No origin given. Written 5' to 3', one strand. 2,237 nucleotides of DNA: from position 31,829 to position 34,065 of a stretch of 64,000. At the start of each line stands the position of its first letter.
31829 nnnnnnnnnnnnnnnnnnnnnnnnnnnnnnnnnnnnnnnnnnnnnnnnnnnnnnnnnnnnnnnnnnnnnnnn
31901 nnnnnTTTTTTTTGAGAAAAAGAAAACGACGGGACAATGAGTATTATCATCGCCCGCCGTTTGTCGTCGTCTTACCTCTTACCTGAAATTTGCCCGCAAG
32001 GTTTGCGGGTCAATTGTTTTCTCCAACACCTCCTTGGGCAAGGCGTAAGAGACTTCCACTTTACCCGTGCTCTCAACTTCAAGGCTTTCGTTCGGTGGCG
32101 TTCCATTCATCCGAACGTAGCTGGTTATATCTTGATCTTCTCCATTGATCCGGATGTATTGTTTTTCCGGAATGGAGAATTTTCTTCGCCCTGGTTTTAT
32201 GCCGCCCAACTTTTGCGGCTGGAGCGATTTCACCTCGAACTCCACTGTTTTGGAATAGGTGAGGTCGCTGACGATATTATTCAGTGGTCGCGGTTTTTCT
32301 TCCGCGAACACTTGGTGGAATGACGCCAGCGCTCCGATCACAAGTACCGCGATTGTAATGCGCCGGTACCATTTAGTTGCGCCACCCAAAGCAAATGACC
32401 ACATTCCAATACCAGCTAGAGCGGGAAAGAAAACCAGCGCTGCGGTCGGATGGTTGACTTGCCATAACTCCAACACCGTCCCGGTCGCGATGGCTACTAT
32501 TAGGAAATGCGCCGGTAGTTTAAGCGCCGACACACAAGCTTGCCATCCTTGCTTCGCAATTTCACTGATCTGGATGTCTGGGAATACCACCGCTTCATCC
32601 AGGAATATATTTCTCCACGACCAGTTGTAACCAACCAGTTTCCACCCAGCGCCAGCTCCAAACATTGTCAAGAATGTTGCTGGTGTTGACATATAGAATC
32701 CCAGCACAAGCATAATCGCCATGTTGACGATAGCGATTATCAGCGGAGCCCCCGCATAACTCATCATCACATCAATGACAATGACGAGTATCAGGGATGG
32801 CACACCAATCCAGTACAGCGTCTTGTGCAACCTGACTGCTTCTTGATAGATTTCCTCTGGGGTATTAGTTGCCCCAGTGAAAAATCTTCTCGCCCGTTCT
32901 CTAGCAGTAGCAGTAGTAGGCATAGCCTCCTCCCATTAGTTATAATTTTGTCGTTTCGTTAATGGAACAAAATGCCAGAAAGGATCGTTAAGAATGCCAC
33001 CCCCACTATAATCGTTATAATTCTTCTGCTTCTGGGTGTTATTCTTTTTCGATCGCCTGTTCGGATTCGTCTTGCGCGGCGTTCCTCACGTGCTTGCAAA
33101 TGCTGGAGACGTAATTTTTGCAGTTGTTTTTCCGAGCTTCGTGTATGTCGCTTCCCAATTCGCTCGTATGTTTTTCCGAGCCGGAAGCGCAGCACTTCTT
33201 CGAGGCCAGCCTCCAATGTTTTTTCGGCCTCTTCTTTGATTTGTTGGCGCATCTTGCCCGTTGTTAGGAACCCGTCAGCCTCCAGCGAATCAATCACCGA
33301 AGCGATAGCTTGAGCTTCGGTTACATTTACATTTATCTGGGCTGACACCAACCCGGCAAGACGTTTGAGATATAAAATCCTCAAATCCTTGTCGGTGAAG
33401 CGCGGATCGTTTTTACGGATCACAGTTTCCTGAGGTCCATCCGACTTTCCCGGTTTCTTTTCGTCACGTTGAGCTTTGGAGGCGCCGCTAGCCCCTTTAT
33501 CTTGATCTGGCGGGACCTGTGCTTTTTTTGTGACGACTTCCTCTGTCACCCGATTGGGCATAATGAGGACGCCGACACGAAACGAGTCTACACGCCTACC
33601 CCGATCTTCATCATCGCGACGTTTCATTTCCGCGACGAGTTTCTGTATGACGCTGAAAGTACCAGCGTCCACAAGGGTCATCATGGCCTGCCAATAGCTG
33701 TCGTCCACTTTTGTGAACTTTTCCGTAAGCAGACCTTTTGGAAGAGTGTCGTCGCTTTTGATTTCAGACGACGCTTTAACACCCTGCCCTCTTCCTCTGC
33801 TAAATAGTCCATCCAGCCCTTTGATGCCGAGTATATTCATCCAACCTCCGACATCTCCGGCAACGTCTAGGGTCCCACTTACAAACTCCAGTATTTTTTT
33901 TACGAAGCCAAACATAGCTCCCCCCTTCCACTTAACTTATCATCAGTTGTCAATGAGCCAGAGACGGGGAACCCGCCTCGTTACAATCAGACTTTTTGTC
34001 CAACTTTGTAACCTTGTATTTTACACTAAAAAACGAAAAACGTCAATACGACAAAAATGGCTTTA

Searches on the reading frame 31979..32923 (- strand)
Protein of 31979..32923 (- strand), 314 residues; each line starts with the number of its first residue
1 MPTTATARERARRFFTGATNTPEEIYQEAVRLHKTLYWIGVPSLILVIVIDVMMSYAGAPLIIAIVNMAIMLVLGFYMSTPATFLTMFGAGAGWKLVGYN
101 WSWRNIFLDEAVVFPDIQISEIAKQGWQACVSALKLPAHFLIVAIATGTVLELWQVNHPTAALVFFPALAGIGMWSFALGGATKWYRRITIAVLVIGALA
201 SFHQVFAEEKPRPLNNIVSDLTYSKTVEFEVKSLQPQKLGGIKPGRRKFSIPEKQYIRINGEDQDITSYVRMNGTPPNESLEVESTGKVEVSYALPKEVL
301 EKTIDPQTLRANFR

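Call 3: search_protein_families(library=pfam, proteins=[window:31979-32923:-], max_evalue=1)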
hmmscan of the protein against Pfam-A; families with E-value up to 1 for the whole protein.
window:31979-32923:- (314 aa): 2 families
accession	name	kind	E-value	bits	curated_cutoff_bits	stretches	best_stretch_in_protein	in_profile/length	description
PF24965.1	TRS130_4HB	-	0.013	16.3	25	1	108-163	44-95/98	TRS130-like four helical bundle domain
PF14741.12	GH114_assoc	-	0.25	11.9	22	1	261-314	8-53/126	N-terminal glycosyl-hydrolase-114-associated domain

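Call 4: search_protein_families(library=ncbifam, proteins=[window:31979-32923:-], max_evalue=1)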
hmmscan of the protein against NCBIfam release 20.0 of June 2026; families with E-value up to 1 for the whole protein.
window:31979-32923:- (314 aa): 0 families
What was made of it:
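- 31979..32923 (-): U1, a polytopic membrane protein (314 aa, about 5 TM helices plus a C-terminal beta domain), convergent with the array. Function unknown. It evolves fast but keeps its position. No Pfam or NCBIfam hit (calls 3, 4).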

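Call 31: find_homologous_proteins(query=window:31979-32923:-)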
Query window:31979-32923:- (314 aa): 11 proteins with E <= 0.001 among 3788 candidates.
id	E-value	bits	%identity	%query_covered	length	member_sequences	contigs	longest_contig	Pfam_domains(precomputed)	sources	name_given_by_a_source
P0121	7.5e-207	703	100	100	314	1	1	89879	-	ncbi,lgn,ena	-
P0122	9.0e-112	391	55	99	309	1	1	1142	-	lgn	-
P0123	2.0e-105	370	55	99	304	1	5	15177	-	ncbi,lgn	-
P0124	2.4e-103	363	52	100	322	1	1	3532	-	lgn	-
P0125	1.3e-98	348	52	100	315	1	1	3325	-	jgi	jgi:hypothetical protein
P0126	1.8e-95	338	53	97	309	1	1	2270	-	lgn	-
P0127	5.5e-91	323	51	97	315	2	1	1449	-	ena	-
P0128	6.7e-91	323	49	97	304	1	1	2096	-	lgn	-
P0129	3.0e-83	297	51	100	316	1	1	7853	-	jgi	jgi:hypothetical protein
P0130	1.5e-74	269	40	98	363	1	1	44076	-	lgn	-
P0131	2.7e-62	229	51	67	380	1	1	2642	-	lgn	-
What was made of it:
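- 31979..32923 (-): Only 11 homologues (call 31).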

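Call 49: predict_structure(alignment_id=A2)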
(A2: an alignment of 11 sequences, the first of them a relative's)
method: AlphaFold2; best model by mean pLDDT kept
length: 314 residues; sequences in the alignment: 11
mean_pLDDT: 60.4   pTM: 0.34
mean pLDDT of the five models: 60.4, 57.2, 55.2, 53.7, 53.6
residues with pLDDT >= 90: 25; 70-90: 67; 50-70: 95; < 50: 127
segments of 3 or more residues with pLDDT < 50: 1-14, 74-79, 81-95, 98-106, 108-136, 138-141, 150-163, 179-182, 208-218
pLDDT, mean of each block of 10 residues (from residue 1): 42 48 53 58 60 50 52 48 45 46 47 42 41 44 50 46 50 50 52 57 50 46 80 88 88 86 87 91 90 87 85 89
secondary structure, 60 per line:
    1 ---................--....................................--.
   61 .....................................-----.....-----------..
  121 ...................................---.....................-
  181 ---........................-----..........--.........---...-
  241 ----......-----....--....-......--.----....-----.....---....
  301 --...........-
elements in order: H4-19 H22-57 H60-97 H103-107 H119-155 H159-179 H184-207 H213-222 E225-233 E237-239 E245-250 E256-259 E262-265 E270-272 E280-283 E289-293 H297-300 E303-313
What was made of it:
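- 31979..32923 (-): AF2 pLDDT is 60 overall and above 80 only for aa 223-314 (call 49).
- Tried and rejected: The AF2 model has pLDDT 60, with the membrane part below 55 (call 49).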

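Call 67: fold_search(model_id=the predicted structure, library=pdb)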
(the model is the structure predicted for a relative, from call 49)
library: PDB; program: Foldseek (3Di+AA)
matches with E <= 10: 301; with E <= 0.001: 0
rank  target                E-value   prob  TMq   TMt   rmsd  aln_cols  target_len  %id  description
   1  8hmy_E                1.1e-02  0.96  0.15  0.13   4.6        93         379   11  Cryo-EM structure of the human pre-catalytic TSEN/pre-tRNA complex (released 2023-04-19)
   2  4dy3_A                2.3e-02  0.80  0.15  0.33  10.9       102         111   14  crystal structure of Escherichia coli PliG, a periplasmic lysozyme inhibitor of g-type lysozyme (released 2012-06-13)
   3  4dy5_A                2.6e-02  0.84  0.15  0.34  10.6       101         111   16  Crystal structure of Salmonella Typhimurium PliG, a periplasmic lysozyme inhibitor of g-type lysozyme (released 2012-06-13)
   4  6e5c_MODEL_1_A        2.6e-02  0.69  0.14  0.36  10.0        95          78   13  Solution NMR structure of a de novo designed double-stranded beta-helix (released 2018-11-07)
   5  9bur_A                2.8e-02  0.51  0.12  0.07  13.0       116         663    6  Structure of GGCX-BGP complex (released 2025-01-29)
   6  4dy5_B                2.9e-02  0.82  0.15  0.34  10.7       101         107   16  Crystal structure of Salmonella Typhimurium PliG, a periplasmic lysozyme inhibitor of g-type lysozyme (released 2012-06-13)
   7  4oi0_A                3.3e-02  0.89  0.15  0.12   4.8        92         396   10  bound to ssRNA dinucleotide GC, ADP, AlF4-, and Mg2+(transition state, data set I) (released 2014-05-14)
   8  4din_B                4.7e-02  0.28  0.12  0.11  12.6       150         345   13  Novel Localization and Quaternary Structure of the PKA RI beta Holoenzyme (released 2012-07-04)
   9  4dy5_C                5.0e-02  0.69  0.15  0.34  10.6       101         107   17  Crystal structure of Salmonella Typhimurium PliG, a periplasmic lysozyme inhibitor of g-type lysozyme (released 2012-06-13)
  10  4ohv                  6.0e-02  0.84  0.15  0.13   4.5        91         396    9  C. Elegans Clp1 bound to AMP-PNP, and Mg2+ (released 2014-05-14)
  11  4dxz                  6.0e-02  0.75  0.16  0.35  10.1       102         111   15  crystal structure of a PliG-Ec mutant, a periplasmic lysozyme inhibitor of g-type lysozyme from Escherichia coli (released 2012-06-20)
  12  2gu9_B                7.1e-02  0.57  0.13  0.29   9.9        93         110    9  Crystal structure of XC5357 from Xanthomonas campestris: A putative tetracenomycin polyketide synthesis protein adopti (released 2006-11-07)
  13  7vmf_B                8.0e-02  0.23  0.11  0.26  10.8       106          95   10  Crystal structure of Arabidopsis thaliana HDT2 (released 2022-09-21)
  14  7vmf_A                9.0e-02  0.23  0.11  0.26  10.8       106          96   10  Crystal structure of Arabidopsis thaliana HDT2 (released 2022-09-21)
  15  7ula_A                9.0e-02  0.15  0.10  0.08  12.7       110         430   10  Structure of the Pseudomonas putida AlgKX modification and secretion complex (released 2022-12-14)
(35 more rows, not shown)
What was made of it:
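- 31979..32923 (-): Foldseek gives nothing significant (call 67).
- Tried and rejected: The best Foldseek E is 0.011, and the PliG-like matches have an rmsd of about 10 Å (call 67).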

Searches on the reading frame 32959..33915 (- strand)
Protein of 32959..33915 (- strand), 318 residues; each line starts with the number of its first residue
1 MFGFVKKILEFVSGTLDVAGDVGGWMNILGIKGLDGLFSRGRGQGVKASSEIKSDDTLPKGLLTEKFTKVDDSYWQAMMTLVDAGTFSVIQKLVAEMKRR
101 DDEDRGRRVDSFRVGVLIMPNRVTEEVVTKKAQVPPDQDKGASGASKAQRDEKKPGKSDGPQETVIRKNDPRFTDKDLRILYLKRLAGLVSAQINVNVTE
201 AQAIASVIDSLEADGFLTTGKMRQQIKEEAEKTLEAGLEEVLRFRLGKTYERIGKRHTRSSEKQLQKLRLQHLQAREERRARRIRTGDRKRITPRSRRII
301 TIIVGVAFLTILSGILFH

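Call 3: search_protein_families(library=pfam, proteins=[window:32959-33915:-], max_evalue=1)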
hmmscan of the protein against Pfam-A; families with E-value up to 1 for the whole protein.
window:32959-33915:- (318 aa): 0 families

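Call 4: search_protein_families(library=ncbifam, proteins=[window:32959-33915:-], max_evalue=1)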
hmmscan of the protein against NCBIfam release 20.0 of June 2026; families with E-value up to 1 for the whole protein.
window:32959-33915:- (318 aa): 1 family
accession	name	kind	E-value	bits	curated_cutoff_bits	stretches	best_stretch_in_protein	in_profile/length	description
NF004403.0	PRK05758.2-4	equivalog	0.019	15.1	148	1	60-106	59-105/180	F0F1 ATP synthase subunit delta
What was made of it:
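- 32959..33915 (-): U2, a charged 318-aa protein with one C-terminal TM helix. Function unknown. No family hit (calls 3, 4).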
